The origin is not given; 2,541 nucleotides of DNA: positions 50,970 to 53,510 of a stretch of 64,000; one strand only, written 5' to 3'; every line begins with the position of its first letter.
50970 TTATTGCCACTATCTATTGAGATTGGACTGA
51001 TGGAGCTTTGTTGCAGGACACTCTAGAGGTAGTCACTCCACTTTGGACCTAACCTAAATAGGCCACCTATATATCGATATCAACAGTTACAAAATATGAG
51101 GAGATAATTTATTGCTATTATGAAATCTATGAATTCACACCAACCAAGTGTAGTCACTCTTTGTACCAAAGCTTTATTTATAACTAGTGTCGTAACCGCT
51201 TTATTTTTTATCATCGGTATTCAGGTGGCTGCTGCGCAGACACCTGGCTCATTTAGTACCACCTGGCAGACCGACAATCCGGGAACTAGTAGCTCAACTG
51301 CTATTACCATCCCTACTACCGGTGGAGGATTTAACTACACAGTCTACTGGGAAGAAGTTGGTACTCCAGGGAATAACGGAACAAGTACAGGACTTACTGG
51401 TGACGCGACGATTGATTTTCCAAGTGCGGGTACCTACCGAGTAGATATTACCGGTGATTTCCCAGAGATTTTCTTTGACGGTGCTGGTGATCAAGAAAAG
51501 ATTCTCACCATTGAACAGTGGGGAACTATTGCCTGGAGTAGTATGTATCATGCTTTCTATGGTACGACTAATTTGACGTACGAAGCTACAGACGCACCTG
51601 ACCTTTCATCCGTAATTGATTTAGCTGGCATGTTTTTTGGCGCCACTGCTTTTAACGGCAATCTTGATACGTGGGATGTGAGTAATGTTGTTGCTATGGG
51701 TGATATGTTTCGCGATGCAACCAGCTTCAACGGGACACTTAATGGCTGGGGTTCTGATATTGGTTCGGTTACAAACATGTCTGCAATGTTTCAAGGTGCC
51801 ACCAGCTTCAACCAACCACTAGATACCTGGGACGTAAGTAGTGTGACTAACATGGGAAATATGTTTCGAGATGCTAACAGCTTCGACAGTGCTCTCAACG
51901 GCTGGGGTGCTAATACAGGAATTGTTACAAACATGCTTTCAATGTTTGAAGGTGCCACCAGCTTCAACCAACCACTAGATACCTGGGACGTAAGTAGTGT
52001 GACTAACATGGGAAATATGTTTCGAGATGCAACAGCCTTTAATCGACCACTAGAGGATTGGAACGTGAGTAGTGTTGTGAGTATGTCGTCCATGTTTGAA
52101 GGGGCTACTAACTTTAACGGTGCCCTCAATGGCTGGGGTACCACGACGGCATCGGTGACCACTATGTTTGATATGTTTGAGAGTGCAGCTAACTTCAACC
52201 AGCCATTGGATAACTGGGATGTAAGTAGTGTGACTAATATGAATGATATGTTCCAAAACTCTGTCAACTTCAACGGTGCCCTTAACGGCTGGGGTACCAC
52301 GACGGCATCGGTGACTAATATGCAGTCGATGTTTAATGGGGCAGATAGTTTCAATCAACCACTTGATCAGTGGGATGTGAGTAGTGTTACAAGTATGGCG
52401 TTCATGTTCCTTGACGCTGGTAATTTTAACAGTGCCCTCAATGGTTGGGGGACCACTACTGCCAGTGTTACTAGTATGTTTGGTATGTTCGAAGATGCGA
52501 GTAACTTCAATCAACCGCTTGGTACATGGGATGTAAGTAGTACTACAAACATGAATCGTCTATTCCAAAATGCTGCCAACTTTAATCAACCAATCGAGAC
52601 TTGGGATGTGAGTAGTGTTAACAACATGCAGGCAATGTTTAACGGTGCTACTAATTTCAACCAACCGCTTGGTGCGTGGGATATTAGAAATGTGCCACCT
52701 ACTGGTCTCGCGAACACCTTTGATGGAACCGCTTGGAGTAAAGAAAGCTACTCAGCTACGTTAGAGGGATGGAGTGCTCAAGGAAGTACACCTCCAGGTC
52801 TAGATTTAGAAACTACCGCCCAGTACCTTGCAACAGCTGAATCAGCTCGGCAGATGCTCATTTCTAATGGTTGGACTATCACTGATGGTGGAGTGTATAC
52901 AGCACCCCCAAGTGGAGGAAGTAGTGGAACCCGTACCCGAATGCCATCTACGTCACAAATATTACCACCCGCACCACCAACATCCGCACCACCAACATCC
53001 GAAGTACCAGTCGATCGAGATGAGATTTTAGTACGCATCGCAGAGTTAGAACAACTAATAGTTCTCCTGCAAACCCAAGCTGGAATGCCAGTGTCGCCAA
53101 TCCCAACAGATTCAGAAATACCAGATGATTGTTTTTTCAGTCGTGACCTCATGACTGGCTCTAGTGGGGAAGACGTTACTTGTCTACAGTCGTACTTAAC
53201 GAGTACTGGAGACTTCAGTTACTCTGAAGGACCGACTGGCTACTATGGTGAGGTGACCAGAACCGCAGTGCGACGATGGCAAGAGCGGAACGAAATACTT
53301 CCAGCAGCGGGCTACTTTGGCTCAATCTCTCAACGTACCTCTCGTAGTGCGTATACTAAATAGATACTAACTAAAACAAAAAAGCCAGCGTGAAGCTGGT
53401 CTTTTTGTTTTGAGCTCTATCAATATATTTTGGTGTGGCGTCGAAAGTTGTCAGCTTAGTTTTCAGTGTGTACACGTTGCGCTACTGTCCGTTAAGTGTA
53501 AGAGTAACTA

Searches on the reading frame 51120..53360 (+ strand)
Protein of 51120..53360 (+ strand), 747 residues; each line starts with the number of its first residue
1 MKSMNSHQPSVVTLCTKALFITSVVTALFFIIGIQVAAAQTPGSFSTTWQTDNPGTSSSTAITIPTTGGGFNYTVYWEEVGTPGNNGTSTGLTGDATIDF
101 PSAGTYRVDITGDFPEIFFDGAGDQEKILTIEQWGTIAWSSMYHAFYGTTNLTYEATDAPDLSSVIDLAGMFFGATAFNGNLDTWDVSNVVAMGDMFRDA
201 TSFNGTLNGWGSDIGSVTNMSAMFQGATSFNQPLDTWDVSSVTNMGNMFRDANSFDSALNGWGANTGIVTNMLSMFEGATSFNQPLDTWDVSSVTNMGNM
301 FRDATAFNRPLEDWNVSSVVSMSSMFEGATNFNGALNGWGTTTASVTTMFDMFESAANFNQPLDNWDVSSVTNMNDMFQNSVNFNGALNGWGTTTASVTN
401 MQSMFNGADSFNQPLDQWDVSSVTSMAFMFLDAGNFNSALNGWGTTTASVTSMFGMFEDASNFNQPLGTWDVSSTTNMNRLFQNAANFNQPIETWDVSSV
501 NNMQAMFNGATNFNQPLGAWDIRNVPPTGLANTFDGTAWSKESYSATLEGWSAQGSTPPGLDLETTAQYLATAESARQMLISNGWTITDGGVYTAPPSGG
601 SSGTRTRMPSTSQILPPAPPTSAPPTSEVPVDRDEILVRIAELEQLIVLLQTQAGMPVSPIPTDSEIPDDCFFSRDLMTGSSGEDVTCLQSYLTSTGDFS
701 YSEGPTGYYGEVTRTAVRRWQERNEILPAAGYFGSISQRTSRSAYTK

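Call 10: search_protein_families(library=pfam, proteins=[window:51120-53360:+], max_evalue=0.00001)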
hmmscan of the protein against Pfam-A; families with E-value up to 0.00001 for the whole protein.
window:51120-53360:+ (747 aa): 2 families
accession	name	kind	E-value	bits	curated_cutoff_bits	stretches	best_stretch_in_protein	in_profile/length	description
PF03382.20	DUF285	-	2.2e-152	499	25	6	141-262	2-120/120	Mycoplasma protein of unknown function, DUF285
PF01471.23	PG_binding_1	-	8.9e-08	32.6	23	1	682-726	1-43/57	Putative peptidoglycan binding domain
